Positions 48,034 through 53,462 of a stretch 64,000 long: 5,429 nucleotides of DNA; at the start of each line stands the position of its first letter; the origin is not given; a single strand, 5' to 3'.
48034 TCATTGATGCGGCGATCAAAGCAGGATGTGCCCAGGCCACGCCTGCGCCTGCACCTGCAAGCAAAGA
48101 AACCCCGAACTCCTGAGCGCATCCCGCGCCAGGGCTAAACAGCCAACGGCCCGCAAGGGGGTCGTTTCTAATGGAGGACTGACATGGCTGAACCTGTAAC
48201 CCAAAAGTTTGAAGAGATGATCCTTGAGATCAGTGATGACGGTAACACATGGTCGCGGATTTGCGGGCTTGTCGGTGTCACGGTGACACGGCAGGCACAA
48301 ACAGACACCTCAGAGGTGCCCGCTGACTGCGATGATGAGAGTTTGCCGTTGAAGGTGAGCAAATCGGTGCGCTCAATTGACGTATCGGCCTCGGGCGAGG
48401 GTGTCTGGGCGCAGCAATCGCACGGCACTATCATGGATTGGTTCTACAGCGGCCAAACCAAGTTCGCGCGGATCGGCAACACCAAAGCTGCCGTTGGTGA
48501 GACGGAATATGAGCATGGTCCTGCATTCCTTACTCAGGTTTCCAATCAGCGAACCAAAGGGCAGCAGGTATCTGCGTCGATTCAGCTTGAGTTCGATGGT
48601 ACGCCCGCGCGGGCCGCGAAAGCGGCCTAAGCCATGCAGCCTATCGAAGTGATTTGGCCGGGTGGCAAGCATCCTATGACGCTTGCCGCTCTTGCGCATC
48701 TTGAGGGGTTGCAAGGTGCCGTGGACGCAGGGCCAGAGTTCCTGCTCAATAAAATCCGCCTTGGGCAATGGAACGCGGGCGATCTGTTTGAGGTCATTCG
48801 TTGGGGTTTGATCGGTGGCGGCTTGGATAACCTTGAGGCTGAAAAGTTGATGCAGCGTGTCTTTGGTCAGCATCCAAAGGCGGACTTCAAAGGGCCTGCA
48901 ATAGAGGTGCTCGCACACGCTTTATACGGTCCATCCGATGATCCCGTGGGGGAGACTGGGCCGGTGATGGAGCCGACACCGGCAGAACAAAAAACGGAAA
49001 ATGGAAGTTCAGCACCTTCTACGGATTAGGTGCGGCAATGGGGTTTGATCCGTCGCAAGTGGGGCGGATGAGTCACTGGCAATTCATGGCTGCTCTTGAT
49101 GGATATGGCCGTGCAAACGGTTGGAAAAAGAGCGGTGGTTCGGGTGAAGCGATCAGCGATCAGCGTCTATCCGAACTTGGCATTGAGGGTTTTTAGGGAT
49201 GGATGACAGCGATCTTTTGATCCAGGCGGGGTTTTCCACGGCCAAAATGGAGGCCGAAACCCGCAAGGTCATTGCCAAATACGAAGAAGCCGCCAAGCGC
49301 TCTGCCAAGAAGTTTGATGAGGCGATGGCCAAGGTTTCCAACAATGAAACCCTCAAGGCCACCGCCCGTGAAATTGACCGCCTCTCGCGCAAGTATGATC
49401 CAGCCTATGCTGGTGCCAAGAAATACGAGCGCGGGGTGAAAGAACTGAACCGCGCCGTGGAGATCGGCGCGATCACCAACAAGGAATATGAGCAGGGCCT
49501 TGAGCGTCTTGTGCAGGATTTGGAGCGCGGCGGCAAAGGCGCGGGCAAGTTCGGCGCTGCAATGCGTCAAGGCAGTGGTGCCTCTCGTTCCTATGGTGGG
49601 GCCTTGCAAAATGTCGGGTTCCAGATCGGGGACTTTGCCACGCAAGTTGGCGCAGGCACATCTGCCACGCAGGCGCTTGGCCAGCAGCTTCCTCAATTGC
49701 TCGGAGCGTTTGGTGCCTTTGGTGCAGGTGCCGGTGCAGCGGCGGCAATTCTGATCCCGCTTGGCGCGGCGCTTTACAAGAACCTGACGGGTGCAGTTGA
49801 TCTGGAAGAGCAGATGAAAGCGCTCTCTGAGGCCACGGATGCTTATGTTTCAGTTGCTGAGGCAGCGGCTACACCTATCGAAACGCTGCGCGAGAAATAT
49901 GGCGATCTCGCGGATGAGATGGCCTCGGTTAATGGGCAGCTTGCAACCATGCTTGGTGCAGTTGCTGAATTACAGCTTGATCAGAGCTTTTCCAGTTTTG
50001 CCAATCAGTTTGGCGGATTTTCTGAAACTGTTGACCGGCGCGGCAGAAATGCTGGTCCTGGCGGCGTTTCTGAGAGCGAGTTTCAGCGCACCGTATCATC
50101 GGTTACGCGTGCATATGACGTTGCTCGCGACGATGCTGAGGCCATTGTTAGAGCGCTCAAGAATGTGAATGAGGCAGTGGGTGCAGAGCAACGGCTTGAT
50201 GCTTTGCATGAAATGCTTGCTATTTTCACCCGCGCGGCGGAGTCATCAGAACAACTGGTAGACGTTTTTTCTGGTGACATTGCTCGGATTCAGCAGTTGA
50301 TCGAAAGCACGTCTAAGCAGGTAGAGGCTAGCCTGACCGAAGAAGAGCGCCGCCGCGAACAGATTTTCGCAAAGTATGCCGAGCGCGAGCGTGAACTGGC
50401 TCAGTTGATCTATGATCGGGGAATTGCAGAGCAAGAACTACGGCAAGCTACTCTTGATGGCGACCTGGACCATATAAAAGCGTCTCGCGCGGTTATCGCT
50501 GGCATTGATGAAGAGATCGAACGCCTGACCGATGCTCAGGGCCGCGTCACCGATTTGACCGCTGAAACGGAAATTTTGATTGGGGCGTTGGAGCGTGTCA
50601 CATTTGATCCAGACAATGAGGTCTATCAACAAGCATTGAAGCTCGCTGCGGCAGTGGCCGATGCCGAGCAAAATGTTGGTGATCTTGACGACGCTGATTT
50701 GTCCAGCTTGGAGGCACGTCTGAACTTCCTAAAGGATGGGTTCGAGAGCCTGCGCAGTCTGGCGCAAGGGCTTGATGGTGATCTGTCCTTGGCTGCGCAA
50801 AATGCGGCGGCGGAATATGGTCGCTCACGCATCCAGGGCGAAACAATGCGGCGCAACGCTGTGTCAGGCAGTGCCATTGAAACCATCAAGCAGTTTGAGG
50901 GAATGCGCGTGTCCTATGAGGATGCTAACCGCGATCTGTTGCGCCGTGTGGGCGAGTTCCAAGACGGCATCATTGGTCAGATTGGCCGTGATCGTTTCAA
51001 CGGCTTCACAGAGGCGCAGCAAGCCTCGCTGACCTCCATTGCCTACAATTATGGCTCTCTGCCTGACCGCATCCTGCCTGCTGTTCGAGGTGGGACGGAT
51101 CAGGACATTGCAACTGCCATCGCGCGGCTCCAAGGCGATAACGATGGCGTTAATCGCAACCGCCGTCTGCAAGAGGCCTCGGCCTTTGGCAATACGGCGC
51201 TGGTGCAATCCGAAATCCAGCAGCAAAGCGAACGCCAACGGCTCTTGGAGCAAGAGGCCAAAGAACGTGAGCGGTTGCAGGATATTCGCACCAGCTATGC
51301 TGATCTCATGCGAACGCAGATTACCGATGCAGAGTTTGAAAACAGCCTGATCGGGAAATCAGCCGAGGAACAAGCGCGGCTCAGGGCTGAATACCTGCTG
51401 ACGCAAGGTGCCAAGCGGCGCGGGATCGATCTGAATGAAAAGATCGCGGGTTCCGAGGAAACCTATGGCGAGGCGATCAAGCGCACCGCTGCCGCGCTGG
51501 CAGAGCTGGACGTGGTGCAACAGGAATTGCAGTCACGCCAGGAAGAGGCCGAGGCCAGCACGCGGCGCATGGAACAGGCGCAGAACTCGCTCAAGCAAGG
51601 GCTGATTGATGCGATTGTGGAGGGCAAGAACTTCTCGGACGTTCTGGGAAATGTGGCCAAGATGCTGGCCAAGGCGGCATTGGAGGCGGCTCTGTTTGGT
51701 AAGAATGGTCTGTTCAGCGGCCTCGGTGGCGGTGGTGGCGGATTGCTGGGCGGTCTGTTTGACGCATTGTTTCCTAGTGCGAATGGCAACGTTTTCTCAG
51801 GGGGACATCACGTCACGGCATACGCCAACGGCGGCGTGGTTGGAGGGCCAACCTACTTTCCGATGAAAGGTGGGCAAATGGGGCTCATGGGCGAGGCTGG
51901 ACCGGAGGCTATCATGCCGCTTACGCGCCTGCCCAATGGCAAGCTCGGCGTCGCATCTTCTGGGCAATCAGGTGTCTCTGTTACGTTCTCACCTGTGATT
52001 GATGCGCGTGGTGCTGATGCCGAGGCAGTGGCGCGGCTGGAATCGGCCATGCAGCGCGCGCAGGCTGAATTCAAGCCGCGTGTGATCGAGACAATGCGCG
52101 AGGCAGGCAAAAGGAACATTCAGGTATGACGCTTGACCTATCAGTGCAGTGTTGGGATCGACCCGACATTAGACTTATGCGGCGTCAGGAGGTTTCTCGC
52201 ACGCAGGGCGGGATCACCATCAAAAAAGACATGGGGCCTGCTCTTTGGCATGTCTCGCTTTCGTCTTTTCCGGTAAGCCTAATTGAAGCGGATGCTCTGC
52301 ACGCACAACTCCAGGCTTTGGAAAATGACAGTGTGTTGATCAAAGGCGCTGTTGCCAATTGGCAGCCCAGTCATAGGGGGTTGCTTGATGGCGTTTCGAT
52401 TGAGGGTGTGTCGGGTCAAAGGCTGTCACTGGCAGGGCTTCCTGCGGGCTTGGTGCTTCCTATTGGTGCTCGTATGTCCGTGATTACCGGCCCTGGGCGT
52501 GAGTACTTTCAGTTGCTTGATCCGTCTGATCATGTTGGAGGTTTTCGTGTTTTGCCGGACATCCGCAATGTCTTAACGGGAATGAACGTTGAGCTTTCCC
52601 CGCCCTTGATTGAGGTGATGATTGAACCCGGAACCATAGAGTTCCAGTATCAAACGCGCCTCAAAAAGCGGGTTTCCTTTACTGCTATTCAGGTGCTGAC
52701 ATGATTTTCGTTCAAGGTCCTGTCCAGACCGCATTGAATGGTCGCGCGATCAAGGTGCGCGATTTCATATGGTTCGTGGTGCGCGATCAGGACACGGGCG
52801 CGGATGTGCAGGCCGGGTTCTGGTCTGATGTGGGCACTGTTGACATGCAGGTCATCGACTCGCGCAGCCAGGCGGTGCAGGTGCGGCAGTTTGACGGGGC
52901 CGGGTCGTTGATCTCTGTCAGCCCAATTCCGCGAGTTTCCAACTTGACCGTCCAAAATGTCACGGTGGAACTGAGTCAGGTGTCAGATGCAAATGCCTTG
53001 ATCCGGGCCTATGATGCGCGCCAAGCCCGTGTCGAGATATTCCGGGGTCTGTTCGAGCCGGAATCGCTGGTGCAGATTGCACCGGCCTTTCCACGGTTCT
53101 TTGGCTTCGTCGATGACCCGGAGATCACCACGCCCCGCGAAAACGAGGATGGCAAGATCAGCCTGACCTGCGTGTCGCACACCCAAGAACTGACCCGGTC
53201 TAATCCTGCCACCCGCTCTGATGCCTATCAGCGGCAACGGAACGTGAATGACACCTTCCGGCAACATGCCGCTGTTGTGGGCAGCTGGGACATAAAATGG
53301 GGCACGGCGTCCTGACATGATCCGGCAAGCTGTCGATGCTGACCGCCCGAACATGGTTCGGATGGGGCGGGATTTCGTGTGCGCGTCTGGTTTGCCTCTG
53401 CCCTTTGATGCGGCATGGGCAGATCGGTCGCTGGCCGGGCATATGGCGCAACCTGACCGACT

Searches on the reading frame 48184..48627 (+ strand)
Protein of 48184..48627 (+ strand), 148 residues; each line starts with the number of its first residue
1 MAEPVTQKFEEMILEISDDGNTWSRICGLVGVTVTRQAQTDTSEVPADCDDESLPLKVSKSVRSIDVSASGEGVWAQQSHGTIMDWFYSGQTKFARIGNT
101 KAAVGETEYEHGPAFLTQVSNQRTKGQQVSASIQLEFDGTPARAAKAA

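Call 11: search_protein_families(library=pfam, proteins=[window:48184-48627:+], max_evalue=0.01)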
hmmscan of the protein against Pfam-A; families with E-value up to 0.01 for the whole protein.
window:48184-48627:+ (148 aa): 1 family
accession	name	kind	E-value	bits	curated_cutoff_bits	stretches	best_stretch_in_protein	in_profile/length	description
PF06199.17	Phage_tail_2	-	1.8e-16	60.9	23.8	1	6-142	1-131/132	Phage tail tube protein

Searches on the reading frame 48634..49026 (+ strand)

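Call 11: search_protein_families(library=pfam, proteins=[window:48634-49026:+], max_evalue=0.01)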
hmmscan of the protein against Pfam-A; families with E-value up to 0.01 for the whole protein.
window:48634-49026:+ (131 aa): 1 family
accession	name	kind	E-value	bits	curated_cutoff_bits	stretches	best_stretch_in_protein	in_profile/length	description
PF11836.14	Phage_TAC_11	-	7.7e-16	58.4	27.8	1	4-99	4-96/96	Phage tail tube protein, GTA-gp10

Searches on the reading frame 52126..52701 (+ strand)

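Call 11: search_protein_families(library=pfam, proteins=[window:52126-52701:+], max_evalue=0.01)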
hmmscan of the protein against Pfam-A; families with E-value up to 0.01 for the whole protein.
window:52126-52701:+ (192 aa): 0 families

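Call 24: search_protein_families(library=phrogs, proteins=[window:52126-52701:+], max_evalue=0.001)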
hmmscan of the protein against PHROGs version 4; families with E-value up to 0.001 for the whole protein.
window:52126-52701:+ (192 aa): 1 family
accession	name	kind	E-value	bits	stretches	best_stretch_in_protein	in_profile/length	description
phrog_1302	-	tail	1.9e-06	28.5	1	14-191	15-200/201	distal tail protein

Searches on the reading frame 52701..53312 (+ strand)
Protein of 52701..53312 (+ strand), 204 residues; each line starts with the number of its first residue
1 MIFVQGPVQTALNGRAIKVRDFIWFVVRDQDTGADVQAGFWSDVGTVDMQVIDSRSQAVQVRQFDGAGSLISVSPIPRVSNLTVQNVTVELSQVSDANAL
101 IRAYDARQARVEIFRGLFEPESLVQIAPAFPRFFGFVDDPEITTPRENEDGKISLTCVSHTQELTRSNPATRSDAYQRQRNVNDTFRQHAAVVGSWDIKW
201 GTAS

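Call 11: search_protein_families(library=pfam, proteins=[window:52701-53312:+], max_evalue=0.01)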
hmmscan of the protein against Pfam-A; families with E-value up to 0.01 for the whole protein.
window:52701-53312:+ (204 aa): 1 family
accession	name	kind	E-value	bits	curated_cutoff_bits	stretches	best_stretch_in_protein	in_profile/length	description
PF16447.10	DUF5044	-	0.0072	16.6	25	0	44-78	139-173/178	Domain of unknown function (DUF5044)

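Call 24: search_protein_families(library=phrogs, proteins=[window:52701-53312:+], max_evalue=0.001)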
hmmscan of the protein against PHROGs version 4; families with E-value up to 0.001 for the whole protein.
window:52701-53312:+ (204 aa): 1 family
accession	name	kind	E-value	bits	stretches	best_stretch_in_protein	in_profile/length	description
phrog_2048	-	tail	2.1e-43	149.8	1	7-202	181-360/390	tail protein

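Call 82: search_protein_families(library=ncbifam, proteins=[window:52701-53312:+], max_evalue=0.01)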
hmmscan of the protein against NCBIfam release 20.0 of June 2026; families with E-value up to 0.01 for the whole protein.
window:52701-53312:+ (204 aa): 0 families
